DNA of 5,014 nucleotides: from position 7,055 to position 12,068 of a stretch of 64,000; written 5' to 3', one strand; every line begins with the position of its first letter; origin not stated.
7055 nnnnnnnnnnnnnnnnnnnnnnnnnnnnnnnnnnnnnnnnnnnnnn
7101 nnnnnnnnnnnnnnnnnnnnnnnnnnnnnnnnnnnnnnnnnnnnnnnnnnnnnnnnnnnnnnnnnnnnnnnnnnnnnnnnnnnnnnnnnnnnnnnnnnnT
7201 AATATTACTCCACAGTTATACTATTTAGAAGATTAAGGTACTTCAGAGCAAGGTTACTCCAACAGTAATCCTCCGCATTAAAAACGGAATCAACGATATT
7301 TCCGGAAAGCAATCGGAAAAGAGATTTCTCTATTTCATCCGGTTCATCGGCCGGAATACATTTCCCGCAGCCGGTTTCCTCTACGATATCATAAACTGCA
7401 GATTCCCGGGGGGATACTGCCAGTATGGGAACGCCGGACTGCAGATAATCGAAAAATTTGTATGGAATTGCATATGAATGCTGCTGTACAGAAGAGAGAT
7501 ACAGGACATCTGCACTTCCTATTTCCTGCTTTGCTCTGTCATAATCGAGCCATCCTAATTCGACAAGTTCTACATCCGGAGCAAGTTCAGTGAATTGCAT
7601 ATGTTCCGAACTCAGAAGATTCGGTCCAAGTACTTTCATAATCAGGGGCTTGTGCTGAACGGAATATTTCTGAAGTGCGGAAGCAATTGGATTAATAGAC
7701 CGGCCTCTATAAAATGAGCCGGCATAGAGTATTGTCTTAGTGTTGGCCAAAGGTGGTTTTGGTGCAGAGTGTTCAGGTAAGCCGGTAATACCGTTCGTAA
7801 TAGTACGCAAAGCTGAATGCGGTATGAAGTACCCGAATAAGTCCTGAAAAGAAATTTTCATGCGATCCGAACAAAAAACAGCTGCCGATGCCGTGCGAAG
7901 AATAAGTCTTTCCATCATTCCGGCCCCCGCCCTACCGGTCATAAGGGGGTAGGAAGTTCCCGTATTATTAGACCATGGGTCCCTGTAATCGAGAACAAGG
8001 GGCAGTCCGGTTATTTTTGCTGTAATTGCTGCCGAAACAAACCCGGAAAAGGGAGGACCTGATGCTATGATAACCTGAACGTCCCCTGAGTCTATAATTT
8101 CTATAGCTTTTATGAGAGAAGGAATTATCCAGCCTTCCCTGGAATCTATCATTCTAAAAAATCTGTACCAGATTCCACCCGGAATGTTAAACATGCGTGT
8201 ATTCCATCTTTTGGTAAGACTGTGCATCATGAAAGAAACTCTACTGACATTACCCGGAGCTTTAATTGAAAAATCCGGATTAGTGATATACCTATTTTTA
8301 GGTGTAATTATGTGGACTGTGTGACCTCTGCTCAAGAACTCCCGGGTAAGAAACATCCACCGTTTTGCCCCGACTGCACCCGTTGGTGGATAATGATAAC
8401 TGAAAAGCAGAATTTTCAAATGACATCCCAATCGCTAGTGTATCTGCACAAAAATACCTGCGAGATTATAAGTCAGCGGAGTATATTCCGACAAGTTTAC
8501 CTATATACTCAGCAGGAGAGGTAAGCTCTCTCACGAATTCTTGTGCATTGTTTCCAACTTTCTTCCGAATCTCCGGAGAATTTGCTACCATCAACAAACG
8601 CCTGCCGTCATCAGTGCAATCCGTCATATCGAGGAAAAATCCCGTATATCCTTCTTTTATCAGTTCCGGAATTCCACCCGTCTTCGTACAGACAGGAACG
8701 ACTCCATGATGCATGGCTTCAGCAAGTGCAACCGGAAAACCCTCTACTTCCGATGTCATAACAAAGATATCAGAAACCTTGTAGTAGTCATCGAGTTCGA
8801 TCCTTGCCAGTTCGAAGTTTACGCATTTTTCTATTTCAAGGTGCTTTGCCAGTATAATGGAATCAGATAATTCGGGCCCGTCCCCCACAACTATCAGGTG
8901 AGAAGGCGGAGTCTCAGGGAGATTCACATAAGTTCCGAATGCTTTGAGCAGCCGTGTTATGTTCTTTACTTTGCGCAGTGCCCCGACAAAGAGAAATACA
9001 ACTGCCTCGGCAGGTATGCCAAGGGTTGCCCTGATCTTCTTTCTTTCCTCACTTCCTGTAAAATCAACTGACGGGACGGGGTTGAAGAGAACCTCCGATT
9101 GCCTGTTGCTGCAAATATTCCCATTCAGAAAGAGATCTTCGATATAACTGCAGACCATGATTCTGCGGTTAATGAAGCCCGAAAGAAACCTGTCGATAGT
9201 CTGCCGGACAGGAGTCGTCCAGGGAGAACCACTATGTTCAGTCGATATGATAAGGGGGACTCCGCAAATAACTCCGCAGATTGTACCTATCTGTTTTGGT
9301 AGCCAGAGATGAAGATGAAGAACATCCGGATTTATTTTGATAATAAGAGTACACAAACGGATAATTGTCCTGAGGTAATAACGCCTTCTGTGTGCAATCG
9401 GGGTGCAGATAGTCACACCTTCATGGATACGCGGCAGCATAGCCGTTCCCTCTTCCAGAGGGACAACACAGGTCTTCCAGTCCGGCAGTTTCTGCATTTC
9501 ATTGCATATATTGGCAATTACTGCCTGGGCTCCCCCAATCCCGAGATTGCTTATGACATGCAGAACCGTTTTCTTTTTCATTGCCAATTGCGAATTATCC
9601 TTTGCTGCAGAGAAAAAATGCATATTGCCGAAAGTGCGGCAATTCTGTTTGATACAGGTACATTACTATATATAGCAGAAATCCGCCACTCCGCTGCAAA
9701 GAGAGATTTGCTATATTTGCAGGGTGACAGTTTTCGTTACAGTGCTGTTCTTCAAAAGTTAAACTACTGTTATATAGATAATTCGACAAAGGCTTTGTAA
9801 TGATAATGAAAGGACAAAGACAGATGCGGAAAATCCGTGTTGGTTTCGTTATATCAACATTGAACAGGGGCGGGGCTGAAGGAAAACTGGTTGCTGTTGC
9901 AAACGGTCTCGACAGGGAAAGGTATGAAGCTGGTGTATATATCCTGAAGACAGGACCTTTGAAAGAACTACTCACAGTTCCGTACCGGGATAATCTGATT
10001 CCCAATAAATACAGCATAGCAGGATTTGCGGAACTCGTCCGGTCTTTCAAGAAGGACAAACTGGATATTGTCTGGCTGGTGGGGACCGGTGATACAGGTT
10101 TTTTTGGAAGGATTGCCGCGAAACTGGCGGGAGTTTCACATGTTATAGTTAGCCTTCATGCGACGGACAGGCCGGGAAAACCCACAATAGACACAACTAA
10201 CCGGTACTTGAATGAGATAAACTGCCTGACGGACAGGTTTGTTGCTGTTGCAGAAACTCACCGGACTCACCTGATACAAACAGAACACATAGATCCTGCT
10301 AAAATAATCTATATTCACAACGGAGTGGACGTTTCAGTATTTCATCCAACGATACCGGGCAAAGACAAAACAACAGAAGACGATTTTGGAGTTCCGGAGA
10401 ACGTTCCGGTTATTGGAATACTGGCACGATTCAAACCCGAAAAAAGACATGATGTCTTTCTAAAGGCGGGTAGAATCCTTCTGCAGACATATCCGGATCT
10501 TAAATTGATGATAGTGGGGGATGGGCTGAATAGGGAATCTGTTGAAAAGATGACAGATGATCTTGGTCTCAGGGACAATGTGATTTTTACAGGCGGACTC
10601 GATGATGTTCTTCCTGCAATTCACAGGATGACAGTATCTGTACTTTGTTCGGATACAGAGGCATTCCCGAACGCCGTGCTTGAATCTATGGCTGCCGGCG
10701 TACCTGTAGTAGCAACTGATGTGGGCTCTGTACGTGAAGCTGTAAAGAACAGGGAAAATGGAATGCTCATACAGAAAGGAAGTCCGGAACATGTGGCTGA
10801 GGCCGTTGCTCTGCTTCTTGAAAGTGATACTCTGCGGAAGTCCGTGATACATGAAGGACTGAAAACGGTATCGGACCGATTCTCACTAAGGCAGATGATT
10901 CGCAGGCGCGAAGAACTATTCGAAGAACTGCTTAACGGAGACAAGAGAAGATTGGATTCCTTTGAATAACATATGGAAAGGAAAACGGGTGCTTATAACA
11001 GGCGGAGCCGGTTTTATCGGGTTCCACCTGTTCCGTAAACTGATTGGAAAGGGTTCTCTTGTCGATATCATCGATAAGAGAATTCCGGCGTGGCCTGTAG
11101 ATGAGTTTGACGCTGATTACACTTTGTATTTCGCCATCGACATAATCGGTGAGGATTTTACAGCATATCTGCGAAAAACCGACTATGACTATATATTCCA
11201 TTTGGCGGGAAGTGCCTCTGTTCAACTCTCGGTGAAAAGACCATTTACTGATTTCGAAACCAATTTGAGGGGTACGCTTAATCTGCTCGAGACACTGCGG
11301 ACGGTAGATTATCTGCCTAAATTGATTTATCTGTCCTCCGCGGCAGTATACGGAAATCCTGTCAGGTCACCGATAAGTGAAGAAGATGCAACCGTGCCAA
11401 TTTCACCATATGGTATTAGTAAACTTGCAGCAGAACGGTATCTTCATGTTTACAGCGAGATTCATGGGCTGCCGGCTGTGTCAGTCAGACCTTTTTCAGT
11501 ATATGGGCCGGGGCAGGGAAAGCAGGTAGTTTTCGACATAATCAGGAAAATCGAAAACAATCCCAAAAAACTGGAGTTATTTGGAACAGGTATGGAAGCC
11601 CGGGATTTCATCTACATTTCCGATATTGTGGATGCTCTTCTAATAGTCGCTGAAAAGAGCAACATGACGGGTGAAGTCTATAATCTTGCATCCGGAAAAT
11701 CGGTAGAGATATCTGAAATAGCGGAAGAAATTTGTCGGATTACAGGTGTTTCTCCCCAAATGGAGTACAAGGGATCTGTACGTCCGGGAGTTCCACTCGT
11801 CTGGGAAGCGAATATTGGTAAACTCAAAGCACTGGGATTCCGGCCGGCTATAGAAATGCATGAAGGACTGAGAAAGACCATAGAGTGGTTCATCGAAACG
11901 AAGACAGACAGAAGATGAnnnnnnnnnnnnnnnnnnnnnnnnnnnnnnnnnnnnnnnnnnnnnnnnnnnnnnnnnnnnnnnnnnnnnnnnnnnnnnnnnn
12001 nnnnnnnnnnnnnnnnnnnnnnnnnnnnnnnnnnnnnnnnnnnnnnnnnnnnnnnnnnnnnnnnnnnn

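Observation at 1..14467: Surface-glycan locus carrying an atypical acyl/aminoacyl decoration toolkit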

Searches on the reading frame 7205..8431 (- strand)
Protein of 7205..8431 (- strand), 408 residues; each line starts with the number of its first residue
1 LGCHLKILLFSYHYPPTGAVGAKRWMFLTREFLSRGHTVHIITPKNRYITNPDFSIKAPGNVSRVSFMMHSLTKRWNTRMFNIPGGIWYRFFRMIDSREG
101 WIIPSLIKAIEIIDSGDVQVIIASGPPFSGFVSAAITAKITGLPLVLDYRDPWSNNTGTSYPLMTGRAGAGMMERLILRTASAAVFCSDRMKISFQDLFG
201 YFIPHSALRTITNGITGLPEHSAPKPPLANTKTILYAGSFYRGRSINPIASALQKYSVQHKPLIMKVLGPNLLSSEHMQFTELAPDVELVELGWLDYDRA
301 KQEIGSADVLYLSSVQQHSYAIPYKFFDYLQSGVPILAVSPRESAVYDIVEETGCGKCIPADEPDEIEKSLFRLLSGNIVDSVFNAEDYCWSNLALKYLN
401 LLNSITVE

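Call 9: search_protein_families(library=pfam, proteins=[window:7205-8431:-], max_evalue=0.01)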
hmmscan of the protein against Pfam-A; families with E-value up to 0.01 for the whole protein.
window:7205-8431:- (408 aa): 3 families
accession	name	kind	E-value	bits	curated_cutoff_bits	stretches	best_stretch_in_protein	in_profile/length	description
PF13439.12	Glyco_transf_4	-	1.1e-09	39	28.5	1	28-215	11-166/170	Glycosyltransferase Family 4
PF13579.12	Glyco_trans_4_4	-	2.9e-07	31.4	29.7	1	27-213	9-157/158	Glycosyl transferase 4-like domain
PF13692.12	Glyco_trans_1_4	-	0.00012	22.8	27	1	232-376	2-141/142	Glycosyl transferases group 1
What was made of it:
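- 7205..8431 (-): GT4 glycosyltransferase (GT4b). The start is uncertain: gene callers give 383 or 329 aa. Glyco_transf_4 39 bits (call 9).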

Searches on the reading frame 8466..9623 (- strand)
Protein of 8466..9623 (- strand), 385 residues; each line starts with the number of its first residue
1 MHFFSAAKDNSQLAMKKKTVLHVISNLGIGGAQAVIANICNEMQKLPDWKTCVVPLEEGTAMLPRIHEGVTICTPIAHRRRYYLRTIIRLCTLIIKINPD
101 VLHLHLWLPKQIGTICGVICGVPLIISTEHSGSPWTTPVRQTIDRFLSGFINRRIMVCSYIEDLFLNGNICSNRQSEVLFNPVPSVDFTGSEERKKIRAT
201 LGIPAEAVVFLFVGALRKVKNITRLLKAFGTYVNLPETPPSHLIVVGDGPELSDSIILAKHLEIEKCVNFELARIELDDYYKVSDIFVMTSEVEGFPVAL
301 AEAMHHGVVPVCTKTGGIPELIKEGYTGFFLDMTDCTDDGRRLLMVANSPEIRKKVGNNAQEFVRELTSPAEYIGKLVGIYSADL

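Call 9: search_protein_families(library=pfam, proteins=[window:8466-9623:-], max_evalue=0.01)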
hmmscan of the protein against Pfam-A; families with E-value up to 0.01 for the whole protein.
window:8466-9623:- (385 aa): 5 families
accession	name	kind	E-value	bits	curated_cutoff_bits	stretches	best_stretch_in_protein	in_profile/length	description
PF00534.26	Glycos_transf_1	-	1.4e-32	113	26.4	1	194-362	2-171/172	Glycosyl transferases group 1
PF13692.12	Glyco_trans_1_4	-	2.5e-23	83.4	27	1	209-335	3-128/142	Glycosyl transferases group 1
PF13439.12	Glyco_transf_4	-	1e-08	35.9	28.5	1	29-183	1-166/170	Glycosyltransferase Family 4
PF20706.3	GT4-conflict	-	1.1e-06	28.4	26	1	178-325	175-323/385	Family 4 Glycosyltransferase in conflict systems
PF13579.12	Glyco_trans_4_4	-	3.2e-06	28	29.7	1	30-167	1-144/158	Glycosyl transferase 4-like domain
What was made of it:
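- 8466..9623 (-): GT4 glycosyltransferase (GT4c). Glycos_transf_1 113 bits (call 9).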

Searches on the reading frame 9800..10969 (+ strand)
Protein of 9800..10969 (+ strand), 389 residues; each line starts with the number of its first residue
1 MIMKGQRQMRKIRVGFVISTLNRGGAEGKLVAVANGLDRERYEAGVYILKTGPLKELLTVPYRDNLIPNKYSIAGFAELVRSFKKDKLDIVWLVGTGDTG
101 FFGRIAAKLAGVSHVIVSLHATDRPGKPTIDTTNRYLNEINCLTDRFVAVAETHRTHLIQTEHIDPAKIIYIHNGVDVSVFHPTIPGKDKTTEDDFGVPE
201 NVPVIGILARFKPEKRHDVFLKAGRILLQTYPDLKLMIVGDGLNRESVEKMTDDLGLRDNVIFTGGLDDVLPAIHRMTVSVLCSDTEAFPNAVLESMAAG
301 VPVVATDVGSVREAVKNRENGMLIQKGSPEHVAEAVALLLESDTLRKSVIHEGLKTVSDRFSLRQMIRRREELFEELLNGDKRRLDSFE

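Call 9: search_protein_families(library=pfam, proteins=[window:9800-10969:+], max_evalue=0.01)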
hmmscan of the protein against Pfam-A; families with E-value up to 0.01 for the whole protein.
window:9800-10969:+ (389 aa): 6 families
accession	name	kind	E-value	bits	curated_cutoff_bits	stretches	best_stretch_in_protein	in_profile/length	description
PF00534.26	Glycos_transf_1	-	3e-39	134.8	26.4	1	193-353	6-169/172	Glycosyl transferases group 1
PF13692.12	Glyco_trans_1_4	-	2.1e-34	119.2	27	1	203-341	2-141/142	Glycosyl transferases group 1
PF13439.12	Glyco_transf_4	-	1.4e-13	51.6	28.5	1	24-179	2-169/170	Glycosyltransferase Family 4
PF13579.12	Glyco_trans_4_4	-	2.1e-07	31.8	29.7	1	21-175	14-158/158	Glycosyl transferase 4-like domain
PF13477.12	Glyco_trans_4_2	-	0.00014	22.5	23.4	1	73-123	61-110/139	Glycosyl transferase 4-like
PF13524.12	Glyco_trans_1_2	-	0.0003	21.2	25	1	276-368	46-140/144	Glycosyl transferase-like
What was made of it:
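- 9800..10969 (+): GT4 glycosyltransferase (GT4d), first gene of the semi-conserved right half. Glycos_transf_1 134.8 bits (call 9).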

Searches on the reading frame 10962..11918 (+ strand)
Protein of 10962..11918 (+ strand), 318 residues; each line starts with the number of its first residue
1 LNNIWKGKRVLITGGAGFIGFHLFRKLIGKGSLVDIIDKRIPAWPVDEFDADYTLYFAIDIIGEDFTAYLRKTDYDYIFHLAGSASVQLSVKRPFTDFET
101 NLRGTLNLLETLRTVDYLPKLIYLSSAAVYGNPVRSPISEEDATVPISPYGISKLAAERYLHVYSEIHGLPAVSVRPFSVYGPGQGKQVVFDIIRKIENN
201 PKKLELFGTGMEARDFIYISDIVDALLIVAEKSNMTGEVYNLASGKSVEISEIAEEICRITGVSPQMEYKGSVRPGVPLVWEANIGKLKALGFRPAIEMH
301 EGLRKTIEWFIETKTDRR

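Call 9: search_protein_families(library=pfam, proteins=[window:10962-11918:+], max_evalue=0.01)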
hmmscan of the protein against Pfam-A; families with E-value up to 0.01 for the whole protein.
window:10962-11918:+ (318 aa): 6 families
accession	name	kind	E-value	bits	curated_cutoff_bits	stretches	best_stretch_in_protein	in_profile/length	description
PF01370.27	Epimerase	-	1.3e-52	179.1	20.9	1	10-243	1-240/240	NAD dependent epimerase/dehydratase family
PF16363.11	GDP_Man_Dehyd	-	4.1e-46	158.4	27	1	11-304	1-330/332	GDP-mannose 4,6 dehydratase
PF01073.25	3Beta_HSD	-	3.6e-18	66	22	1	11-231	1-230/280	3-beta hydroxysteroid dehydrogenase/isomerase family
PF04321.23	RmlD_sub_bind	-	1.6e-13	50.8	27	1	9-265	2-235/287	RmlD substrate binding domain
PF02719.21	Polysacc_synt_2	-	8.8e-13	48.5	20.2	1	10-303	1-273/293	Polysaccharide biosynthesis protein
PF07993.18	NAD_binding_4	-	1.5e-09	37.9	20.1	1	74-182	88-209/258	Male sterility protein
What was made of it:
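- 10962..11918 (+): SDR NAD-dependent sugar epimerase/dehydratase. Epimerase 179 bits (call 9).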

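Call 11: search_protein_families(library=ncbifam, proteins=[window:10962-11918:+], max_evalue=0.01)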
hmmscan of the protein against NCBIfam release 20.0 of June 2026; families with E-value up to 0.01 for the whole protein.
window:10962-11918:+ (318 aa): 27 families (the best 25 are shown)
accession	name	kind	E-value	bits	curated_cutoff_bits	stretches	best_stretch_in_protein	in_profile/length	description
TIGR01181.1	dTDP_gluc_dehyt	equivalog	4.2e-45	154.2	365.1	1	9-314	1-315/321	dTDP-glucose 4,6-dehydratase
TIGR01179.1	galE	equivalog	7.2e-41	140.1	262.3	1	9-312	1-327/332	UDP-glucose 4-epimerase GalE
TIGR04180.1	EDH_00030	hypoth_equivalog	1.9e-40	138.8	475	1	10-268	1-263/297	NAD-dependent 4,6-dehydratase LegB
TIGR02197.1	heptose_epim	equivalog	4e-29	101.8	274.6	1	10-309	1-312/316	ADP-glyceromanno-heptose 6-epimerase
NF011728.1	PRK15181.1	equivalog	1.9e-25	89.6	760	1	7-314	15-341/348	Vi polysaccharide biosynthesis UDP-N-acetylglucosaminuronic acid C-4 epimerase TviC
NF047922.1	GDPFucSynFcl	equivalog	1.4e-24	87.2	500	1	68-315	47-306/308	GDP-L-fucose synthase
NF007582.0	PRK10217.1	equivalog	4.6e-23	81.9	698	1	8-313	2-334/355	dTDP-glucose 4,6-dehydratase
NF007956.0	PRK10675.1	subfamily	7.6e-23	81.2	394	1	9-162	2-161/338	UDP-glucose 4-epimerase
NF007490.0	PRK10084.1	subfamily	9e-23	80.8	649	1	9-313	2-337/361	dTDP-glucose 4,6-dehydratase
NF043036.1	ErythonDh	equivalog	6.1e-21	74.9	325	1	9-177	2-183/321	D-erythronate dehydrogenase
TIGR02622.1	CDP_4_6_dhtase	equivalog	6.7e-17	61.7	278.45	1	4-311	1-331/352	CDP-glucose 4,6-dehydratase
NF008872.0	PRK11908.1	equivalog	4.9e-16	58.7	294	1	8-266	2-276/349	bifunctional UDP-4-keto-pentose/UDP-xylose synthase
TIGR03466.1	HpnA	hypoth_equivalog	1.6e-15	56.8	367.65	1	9-267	2-253/327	hopanoid-associated sugar epimerase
NF042422.1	oxyalk_red_OleD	equivalog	8.7e-15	54.9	580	1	9-262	2-251/329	2-alkyl-3-oxoalkanoate reductase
TIGR01472.1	gmd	equivalog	3.4e-14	52.8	415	1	69-264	72-271/342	GDP-mannose 4,6-dehydratase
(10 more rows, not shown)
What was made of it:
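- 10962..11918 (+): Below all equivalog cut-offs (call 11).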
